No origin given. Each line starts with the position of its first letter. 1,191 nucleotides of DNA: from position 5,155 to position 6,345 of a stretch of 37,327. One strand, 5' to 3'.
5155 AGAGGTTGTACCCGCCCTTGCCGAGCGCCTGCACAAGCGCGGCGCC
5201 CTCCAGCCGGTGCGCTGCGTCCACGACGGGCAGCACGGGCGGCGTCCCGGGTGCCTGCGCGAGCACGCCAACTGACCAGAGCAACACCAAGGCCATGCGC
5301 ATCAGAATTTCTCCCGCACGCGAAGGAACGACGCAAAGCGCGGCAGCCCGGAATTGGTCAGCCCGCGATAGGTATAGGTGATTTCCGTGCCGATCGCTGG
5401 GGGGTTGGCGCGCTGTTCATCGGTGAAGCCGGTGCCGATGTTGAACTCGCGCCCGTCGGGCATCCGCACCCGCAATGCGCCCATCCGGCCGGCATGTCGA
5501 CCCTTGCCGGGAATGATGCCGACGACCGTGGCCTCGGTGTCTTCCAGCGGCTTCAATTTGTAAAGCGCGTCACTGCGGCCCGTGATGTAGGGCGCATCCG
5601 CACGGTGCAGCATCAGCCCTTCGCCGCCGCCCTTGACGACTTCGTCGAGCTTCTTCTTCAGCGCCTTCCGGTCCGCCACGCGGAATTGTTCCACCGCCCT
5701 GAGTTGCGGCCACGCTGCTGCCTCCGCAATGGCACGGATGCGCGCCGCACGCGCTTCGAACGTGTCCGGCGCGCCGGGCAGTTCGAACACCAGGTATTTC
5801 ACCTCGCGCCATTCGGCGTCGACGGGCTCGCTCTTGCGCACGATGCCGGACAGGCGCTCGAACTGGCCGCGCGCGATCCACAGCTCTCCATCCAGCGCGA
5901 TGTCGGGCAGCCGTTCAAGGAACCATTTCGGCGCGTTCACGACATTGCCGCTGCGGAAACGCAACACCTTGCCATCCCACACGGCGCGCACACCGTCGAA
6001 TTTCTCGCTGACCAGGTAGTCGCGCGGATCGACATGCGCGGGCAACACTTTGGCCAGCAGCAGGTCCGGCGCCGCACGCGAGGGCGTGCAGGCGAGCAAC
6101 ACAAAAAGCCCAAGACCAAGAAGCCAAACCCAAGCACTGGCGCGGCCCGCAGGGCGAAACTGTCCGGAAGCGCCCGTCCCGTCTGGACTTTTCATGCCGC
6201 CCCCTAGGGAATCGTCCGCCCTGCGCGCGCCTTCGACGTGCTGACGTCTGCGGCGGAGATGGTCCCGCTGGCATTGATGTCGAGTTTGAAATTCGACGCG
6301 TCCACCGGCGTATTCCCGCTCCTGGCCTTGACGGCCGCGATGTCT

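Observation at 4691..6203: Signal-peptide DNA ligase (Lig E type) translationally coupled to a secreted histidine phosphatase, directly behind the giant adhesin-like gene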

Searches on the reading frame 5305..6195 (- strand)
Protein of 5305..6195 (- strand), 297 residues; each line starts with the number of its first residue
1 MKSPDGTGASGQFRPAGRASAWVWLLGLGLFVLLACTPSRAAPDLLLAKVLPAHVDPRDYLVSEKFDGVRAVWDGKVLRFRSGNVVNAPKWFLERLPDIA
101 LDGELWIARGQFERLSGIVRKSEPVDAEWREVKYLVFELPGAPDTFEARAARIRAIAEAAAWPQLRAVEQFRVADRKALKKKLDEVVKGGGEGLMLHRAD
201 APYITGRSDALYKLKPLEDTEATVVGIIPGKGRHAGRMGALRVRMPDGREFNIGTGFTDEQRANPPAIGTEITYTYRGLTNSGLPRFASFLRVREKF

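Call 3: search_protein_families(library=pfam, proteins=[window:5305-6195:-], max_evalue=0.01)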
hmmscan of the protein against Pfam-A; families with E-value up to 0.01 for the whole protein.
window:5305-6195:- (297 aa): 3 families
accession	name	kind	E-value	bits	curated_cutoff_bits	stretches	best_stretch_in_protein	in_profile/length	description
PF14743.12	DNA_ligase_OB_2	-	1.4e-31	108.7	28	1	229-294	1-66/66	DNA ligase OB-like domain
PF01068.26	DNA_ligase_A_M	-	7.3e-07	29.5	26.2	1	87-215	51-204/204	ATP dependent DNA ligase domain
PF01331.24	mRNA_cap_enzyme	-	0.0015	18.8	29.6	0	176-215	155-194/194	mRNA capping enzyme, catalytic domain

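Call 4: search_protein_families(library=ncbifam, proteins=[window:5305-6195:-], max_evalue=0.01)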
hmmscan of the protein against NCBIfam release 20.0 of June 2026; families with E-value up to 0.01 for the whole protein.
window:5305-6195:- (297 aa): 10 families
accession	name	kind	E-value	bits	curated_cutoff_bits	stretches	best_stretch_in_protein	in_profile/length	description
NF006592.0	PRK09125.1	equivalog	1.6e-108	362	200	1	31-296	17-282/283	DNA ligase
TIGR02779.1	NHEJ_ligase_lig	equivalog_domain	1.9e-11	43.7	227.75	1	59-263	15-235/302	non-homologous end-joining DNA ligase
NF007210.0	PRK09632.1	equivalog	1.1e-10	40.5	989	1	49-263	485-710/781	ATP-dependent DNA ligase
NF002868.0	PRK03180.1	equivalog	2.8e-08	32.9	641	1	151-247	317-414/509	ATP-dependent DNA ligase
NF006701.0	PRK09247.1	equivalog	5.4e-08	32.2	543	1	53-211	220-401/540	ATP-dependent DNA ligase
TIGR02776.1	NHEJ_ligase_prk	equivalog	6.1e-08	32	373.2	1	90-262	49-225/587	DNA ligase D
TIGR04120.1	DNA_lig_bact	equivalog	1.1e-07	31.3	400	1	144-213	325-395/526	cisplatin damage response ATP-dependent DNA ligase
NF004628.0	PRK05972.1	subfamily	7e-07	27.7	895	1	145-261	361-476/870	ATP-dependent DNA ligase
NF041331.1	LigA_Halo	equivalog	3.4e-06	25.9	830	1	147-263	360-479/552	ATP-dependent DNA ligase LigA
TIGR00574.1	dnl1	superfamily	2.2e-05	23.4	217.8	1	164-259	322-431/527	ATP-dependent DNA ligase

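Call 19: find_related_loci(query=A2, collection=genome_contigs, flank=4000)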
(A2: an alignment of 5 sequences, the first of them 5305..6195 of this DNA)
Query A2 (297 aa) in genome_contigs; peptide patterns used: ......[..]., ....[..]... (x = any residue, [..] = any of these).
599 stretches matched a pattern (row limit reached: there are more); 488 encode a relative of the query (tblastn E <= 1e-3); the best 80 are kept; 80 distinct loci.
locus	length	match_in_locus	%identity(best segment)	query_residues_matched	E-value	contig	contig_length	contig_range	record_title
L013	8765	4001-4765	71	43-297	2e-123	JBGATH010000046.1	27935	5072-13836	MAG: Usitatibacteraceae bacterium isolate MAG_AAO_H10.14 AAOH10-14_opera_contig_5634, whole genome shotgun sequence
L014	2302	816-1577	71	44-297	5e-127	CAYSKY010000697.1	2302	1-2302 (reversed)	MAG TPA_asm: uncultured Burkholderiales bacterium isolate SRP296810_co1_20 genome assembly, contig: NODE_75323_length_23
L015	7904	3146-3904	70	43-295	1e-119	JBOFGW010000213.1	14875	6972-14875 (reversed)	MAG: Burkholderiaceae bacterium isolate WFFMC_MAG_062 k139_864491_flag=1_multi=5.0000_len=14875, whole genome shotgun se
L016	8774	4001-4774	68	39-296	4e-119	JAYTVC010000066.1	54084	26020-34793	MAG: Pseudomonadota bacterium isolate GFS_5653 GFS_5653_65, whole genome shotgun sequence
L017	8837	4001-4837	65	19-297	4e-119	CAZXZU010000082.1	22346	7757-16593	MAG TPA_asm: uncultured Heliomicrobium sp. isolate binchicken_co248_361 genome assembly, contig: NODE_2334_length_22346_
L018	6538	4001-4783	69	37-297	6e-119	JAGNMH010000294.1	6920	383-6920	MAG: Acidobacteria bacterium isolate Go_SlAct_bin_180 Go_SlAct_63616_length_6920_cov_4.078610, whole genome shotgun sequ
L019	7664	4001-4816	65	26-297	1e-118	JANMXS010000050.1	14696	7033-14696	MAG: Burkholderiales bacterium isolate OTE_88_concoct_290_sub OTE_88_k141_2651271, whole genome shotgun sequence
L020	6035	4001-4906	63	2-297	2e-118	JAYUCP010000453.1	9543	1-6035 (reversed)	MAG: Acidobacteriota bacterium isolate GFS_6987 GFS_6987_452, whole genome shotgun sequence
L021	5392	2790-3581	69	34-295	3e-118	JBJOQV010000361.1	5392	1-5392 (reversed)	MAG: Pseudomonadota bacterium isolate yakimariver_2019_sw_WHONDRS-S19S_0060_B_bin.3 scaffold_3641173, whole genome shotg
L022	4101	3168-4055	61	1-297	3e-119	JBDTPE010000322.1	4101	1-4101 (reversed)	MAG: Betaproteobacteria bacterium isolate cluster3_bin.191 NODE_132202_length_4101_cov_6.917696, whole genome shotgun se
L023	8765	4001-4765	68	43-297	3e-117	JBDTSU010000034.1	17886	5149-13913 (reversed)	MAG: Betaproteobacteria bacterium isolate cluster3_bin.279 NODE_11565_length_17886_cov_5.385564, whole genome shotgun se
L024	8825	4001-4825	66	23-297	3e-117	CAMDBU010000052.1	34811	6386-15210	MAG: Syntrophobacter sp. SbD2 isolate MaH-04nov19-76 genome assembly, contig: MaH-04nov19-C2845, whole genome shotgun se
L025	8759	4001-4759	69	45-297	2e-117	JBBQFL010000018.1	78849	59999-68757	MAG: Burkholderiales bacterium isolate Co_metawrap_1031 Cmw_1031_k141_7374262_length_78849_cov_15.9985, whole genome sho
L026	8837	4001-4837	65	32-297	4e-117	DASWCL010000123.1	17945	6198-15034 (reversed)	MAG TPA_asm: Candidatus Binatia bacterium isolate SMAG_U2708 k141_1083131, whole genome shotgun sequence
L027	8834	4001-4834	66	18-297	8e-117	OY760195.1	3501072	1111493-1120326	MAG: uncultured Holophaga sp. isolate 19663c38-e6f5-42a8-8268-146037a524bf genome assembly, chromosome: 1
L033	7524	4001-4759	70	45-297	1e-115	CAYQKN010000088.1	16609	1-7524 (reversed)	MAG TPA_asm: uncultured Burkholderiales bacterium isolate SRP170004_co1_226 genome assembly, contig: NODE_5418_length_16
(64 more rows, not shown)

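Call 45: search_protein_families(library=pfam, proteins=[L033:29-3847:+, L013:5545-8763:+], max_evalue=0.001)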
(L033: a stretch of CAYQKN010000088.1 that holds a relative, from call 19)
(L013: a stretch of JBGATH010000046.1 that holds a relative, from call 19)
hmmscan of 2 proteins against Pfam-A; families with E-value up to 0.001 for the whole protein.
L033:29-3847:+ (1273 aa): 11 families
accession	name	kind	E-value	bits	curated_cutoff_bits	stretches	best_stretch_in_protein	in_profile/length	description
PF22352.2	K319L-like_PKD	-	3.5e-27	94.7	27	1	921-988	13-77/84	K319L-like, PKD domain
PF18998.6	Flg_new_2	-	4.7e-23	81.4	23.6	3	557-609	13-70/73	Divergent InlB B-repeat domain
PF18911.6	PKD_4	-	7.1e-21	74.5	27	1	904-991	2-80/85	PKD domain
PF00801.26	PKD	-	1.2e-20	73.8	23.5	2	619-705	3-78/80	PKD domain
PF19077.6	Big_13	-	3e-12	47.4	27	0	674-709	62-100/102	Bacterial Ig-like domain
PF12245.14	Big_3_2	-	1.5e-09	38.5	23.3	0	868-900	85-118/122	Bacterial Ig-like domain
PF13754.12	Big_3_4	-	5.2e-06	26.8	27.3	0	877-906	34-63/106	Domain of unknown function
PF21783.3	YNCE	-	6.7e-06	26.1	27.1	1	52-125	256-329/339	YNCE-like beta-propeller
PF00404.24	Dockerin_1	-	6e-05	23.6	22.9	1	1217-1265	2-53/57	Dockerin type I domain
PF15418.12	DUF4625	-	7.9e-05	23.4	27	0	778-796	106-124/131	Domain of unknown function (DUF4625)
PF25174.1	Beta-prop_THOC3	-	0.00037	20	305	1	2-123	53-172/272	THOC3 beta-propeller domain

L013:5545-8763:+ (1073 aa): 6 families
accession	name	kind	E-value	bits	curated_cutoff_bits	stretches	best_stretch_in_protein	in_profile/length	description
PF25390.1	WD40_RLD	-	4.6e-69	233.9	150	3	799-1059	2-277/363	RCC1-like domain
PF00415.24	RCC1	-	2.8e-45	153.1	21.7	5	952-995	6-50/50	Regulator of chromosome condensation (RCC1) repeat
PF13540.12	RCC1_2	-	3.8e-38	128.8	22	5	592-619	1-29/30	Regulator of chromosome condensation (RCC1) repeat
PF05345.18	He_PIG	-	8.3e-16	58.7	24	2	230-308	2-94/96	Putative Ig domain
PF00801.26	PKD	-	2.4e-05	24.7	23.5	0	446-482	37-79/80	PKD domain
PF25384.1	Alsin_RLD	-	0.00022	21.1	100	1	831-887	276-330/405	Alsin RCC1-like domain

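Call 46: search_solved_structures(query=window:5305-6195:-, max_evalue=0.00001, show_alignments=1)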
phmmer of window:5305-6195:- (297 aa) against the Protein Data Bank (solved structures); distinct sequences matched with E-value up to 0.00001: 9.
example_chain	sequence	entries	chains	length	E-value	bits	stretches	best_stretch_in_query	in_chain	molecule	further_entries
4d05_A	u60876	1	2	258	9.7e-73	248.2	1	43-294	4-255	ATP-DEPENDENT DNA LIGASE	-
6gdr_A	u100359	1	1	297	1.3e-64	221.5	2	127-295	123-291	DNA ligase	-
8u6x_A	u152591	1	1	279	6.6e-54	186.4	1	43-294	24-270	DNA ligase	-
9fzx_A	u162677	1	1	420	1.4e-08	37.5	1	184-262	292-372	DNA ligase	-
6rar_I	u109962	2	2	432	4.4e-08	35.9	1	184-263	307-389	ATP-dependent DNA ligase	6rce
6ras_I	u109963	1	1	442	4.6e-08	35.8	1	184-263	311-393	ATP-dependent DNA ligase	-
6rau_I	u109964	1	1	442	4.6e-08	35.8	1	184-263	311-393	ATP-dependent DNA ligase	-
1p8l_A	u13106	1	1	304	6.4e-06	28.8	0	63-227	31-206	PBCV-1 DNA ligase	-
2q2t_A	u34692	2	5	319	7.8e-06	28.5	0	63-227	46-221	Chlorella virus DNA ligase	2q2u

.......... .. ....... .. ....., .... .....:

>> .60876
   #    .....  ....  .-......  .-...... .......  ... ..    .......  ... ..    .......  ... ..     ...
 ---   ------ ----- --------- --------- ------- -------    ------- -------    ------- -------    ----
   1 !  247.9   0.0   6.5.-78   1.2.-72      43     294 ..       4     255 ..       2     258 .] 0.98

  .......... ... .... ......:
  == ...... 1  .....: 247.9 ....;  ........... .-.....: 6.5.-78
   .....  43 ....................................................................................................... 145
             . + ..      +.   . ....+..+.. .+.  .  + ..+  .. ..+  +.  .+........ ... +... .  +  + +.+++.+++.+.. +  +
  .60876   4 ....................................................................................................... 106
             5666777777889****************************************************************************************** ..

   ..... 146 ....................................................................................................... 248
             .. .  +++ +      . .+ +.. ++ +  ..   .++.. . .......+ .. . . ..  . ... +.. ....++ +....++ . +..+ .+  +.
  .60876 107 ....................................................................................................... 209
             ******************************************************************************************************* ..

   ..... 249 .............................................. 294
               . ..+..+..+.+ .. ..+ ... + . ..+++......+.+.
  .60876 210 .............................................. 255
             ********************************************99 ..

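Call 63: find_homologous_proteins(query=window:5305-6195:-, max_evalue=1e-20)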
Query window:5305-6195:- (297 aa): 8000 proteins with E <= 1e-20 among 8000 candidates; the best 120 are listed.
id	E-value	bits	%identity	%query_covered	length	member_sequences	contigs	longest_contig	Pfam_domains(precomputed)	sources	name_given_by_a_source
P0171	5.7e-196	668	100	100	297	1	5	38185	PF14743.13,PF01068.27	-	-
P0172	1.0e-154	532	78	100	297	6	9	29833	PF14743.13,PF01068.27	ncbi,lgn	-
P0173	6.1e-150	517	80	95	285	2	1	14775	PF14743.13,PF01068.27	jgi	jgi:DNA ligase-1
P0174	2.2e-145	502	82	90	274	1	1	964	PF14743.13,PF01068.27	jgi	jgi:DNA ligase-1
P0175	4.2e-131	455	76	90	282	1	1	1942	PF14743.13,PF01068.27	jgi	jgi:DNA ligase 1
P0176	3.0e-123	429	75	86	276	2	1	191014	PF14743.13,PF01068.27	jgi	-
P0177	3.0e-123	429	71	86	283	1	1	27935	PF14743.13,PF01068.27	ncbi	-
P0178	1.2e-121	424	73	89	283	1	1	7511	PF14743.13,PF01068.27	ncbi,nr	ncbi:MAG: DNA ligase [Betaproteobacteria bacterium]|nr:DNA ligase [Betaproteobacteria bacterium]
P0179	1.2e-120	420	71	83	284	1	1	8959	PF14743.13,PF01068.27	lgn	-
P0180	5.0e-120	418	68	94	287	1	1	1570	PF14743.13,PF01068.27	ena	-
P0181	9.5e-120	417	71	86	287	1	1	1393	PF14743.13,PF01068.27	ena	-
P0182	1.1e-119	417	69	89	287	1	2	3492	PF14743.13,PF01068.27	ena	-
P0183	1.7e-119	417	66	93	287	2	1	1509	PF14743.13,PF01068.27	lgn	-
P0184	1.8e-119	417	71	85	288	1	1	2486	PF14743.13,PF01068.27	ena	-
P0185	1.8e-119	416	68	89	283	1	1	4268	PF14743.13,PF01068.27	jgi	jgi:DNA ligase-1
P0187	2.5e-119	416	72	86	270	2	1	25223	PF14743.13,PF01068.27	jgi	jgi:DNA ligase 1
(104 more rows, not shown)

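Call 64: find_encoding_contigs(protein=P0176, flank=10000, max_places=1)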
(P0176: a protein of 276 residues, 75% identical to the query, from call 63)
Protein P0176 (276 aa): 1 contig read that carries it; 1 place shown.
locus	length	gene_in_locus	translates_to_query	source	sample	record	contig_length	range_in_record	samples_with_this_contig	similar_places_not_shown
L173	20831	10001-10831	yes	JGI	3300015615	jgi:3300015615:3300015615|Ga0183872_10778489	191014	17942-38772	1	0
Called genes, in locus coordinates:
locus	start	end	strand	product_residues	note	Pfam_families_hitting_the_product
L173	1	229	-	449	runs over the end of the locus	PF16491:Peptidase_M48_N, PF01435:Peptidase_M48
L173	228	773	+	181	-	PF00929:RNase_T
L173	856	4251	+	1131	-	PF06739:SBBP (faint), PF07494:Reg_prop (faint), PF27283:Mycolysin_M (faint), PF00041:fn3 (weak), PF00404:Dockerin_1 (weak)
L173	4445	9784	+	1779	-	PF18998:Flg_new_2 (weak), PF00041:fn3 (weak), PF00404:Dockerin_1 (faint)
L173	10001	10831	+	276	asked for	PF01068:DNA_ligase_A_M (weak), PF14743:DNA_ligase_OB_2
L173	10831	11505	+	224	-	-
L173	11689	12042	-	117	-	-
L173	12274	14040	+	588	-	PF00486:Trans_reg_C, PF13424:TPR_12 (faint), PF13428:TPR_14 (faint), PF14559:TPR_19 (faint), PF21033:RMD1-3 (faint), PF00515:TPR_1 (faint), PF07719:TPR_2 (faint), PF13431:TPR_17 (faint)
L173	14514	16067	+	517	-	PF02661:Fic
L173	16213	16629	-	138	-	PF01850:PIN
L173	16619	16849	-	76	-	PF04014:MazE_antitoxin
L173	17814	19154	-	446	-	PF00512:HisKA, PF02518:HATPase_c, PF13589:HATPase_c_3 (weak)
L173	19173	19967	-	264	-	PF00072:Response_reg, PF00486:Trans_reg_C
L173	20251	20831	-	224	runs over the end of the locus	PF00702:Hydrolase, PF12710:HAD, PF13419:HAD_2, PF13242:Hydrolase_like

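Call 65: find_encoding_contigs(protein=P0187, flank=10000, max_places=1)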
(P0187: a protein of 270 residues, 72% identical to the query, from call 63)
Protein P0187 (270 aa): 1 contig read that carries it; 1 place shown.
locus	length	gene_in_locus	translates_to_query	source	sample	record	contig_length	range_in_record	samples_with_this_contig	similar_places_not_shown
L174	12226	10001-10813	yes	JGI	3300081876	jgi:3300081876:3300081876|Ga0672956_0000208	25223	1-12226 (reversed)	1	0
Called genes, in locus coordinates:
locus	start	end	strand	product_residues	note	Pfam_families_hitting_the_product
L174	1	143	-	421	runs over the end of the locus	PF16491:Peptidase_M48_N, PF01435:Peptidase_M48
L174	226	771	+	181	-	PF00929:RNase_T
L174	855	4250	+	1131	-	PF06739:SBBP (faint), PF27283:Mycolysin_M (faint), PF00041:fn3 (weak), PF00404:Dockerin_1 (weak)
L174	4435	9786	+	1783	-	PF18998:Flg_new_2 (weak), PF00041:fn3, PF00404:Dockerin_1 (weak)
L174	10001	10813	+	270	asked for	PF01068:DNA_ligase_A_M (weak), PF14743:DNA_ligase_OB_2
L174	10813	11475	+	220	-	-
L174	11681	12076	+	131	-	-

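Call 77: find_encoding_contigs(protein=P0171, flank=3000, max_places=5)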
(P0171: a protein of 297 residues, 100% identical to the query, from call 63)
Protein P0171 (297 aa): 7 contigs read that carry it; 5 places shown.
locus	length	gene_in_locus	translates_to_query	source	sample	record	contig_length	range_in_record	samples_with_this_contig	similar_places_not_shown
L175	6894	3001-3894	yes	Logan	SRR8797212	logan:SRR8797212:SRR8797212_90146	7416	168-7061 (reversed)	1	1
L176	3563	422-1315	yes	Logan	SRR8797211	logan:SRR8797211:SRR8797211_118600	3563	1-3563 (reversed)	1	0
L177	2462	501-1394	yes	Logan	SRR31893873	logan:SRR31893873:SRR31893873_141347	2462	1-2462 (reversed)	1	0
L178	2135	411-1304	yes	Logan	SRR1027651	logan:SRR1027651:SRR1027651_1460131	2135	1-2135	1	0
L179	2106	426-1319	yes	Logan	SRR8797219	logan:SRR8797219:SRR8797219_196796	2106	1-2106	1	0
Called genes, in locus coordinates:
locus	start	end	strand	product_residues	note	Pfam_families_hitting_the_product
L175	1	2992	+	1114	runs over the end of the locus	?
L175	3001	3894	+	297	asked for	PF01068:DNA_ligase_A_M (weak), PF14743:DNA_ligase_OB_2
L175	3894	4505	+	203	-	-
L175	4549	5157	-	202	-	PF01323:DSBA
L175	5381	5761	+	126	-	PF08570:DUF1761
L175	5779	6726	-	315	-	PF08447:PAS_3 (weak), PF00990:GGDEF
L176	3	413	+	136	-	?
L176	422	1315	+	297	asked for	PF01068:DNA_ligase_A_M (weak), PF14743:DNA_ligase_OB_2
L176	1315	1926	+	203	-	-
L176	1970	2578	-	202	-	PF01323:DSBA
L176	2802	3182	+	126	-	PF08570:DUF1761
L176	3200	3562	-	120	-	?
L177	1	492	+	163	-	?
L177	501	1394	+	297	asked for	PF01068:DNA_ligase_A_M (weak), PF14743:DNA_ligase_OB_2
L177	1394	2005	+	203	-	-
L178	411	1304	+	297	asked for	PF01068:DNA_ligase_A_M (weak), PF14743:DNA_ligase_OB_2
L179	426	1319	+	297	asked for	PF01068:DNA_ligase_A_M (weak), PF14743:DNA_ligase_OB_2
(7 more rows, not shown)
